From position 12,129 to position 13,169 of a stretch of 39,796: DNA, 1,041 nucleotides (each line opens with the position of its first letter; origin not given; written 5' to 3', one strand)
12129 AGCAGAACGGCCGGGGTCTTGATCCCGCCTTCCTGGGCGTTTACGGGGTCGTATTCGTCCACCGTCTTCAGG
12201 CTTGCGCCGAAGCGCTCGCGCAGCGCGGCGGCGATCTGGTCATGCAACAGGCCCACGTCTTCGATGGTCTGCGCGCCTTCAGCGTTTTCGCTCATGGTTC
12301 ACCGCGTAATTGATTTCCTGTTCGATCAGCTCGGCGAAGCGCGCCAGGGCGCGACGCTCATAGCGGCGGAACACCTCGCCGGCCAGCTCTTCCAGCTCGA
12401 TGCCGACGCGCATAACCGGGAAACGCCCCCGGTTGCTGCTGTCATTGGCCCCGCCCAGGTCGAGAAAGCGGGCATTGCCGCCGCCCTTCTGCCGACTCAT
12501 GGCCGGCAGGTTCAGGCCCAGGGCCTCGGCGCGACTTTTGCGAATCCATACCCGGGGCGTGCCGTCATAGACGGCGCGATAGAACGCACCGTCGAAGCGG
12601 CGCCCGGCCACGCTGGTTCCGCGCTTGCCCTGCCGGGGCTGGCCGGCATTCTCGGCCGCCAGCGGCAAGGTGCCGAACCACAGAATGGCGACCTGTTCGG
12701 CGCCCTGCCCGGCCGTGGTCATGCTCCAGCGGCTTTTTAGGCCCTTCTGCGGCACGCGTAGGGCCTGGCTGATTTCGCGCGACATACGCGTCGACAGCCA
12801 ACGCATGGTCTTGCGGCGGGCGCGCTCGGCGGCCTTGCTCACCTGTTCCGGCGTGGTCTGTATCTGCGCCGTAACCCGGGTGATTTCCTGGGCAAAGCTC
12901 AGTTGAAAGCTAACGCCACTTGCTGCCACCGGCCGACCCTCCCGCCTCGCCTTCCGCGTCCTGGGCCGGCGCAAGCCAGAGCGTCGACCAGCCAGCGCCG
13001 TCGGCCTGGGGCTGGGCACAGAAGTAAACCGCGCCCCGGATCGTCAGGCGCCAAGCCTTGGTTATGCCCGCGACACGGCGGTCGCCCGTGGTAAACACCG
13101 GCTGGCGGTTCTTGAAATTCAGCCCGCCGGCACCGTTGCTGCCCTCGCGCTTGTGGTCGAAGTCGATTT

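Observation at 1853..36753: AT-rich 8-bp-periodic box arrays at eight intergenic loci across the phage genome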

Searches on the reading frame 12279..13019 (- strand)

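Call 23: search_protein_families(library=phrogs, proteins=[window:12279-13019:-], max_evalue=0.001)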
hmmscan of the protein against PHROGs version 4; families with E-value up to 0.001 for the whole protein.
window:12279-13019:- (246 aa): 1 family
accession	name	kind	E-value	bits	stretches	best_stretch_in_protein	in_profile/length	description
phrog_27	-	connector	4.4e-19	70.2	1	41-243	14-193/199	tail completion or Neck1 protein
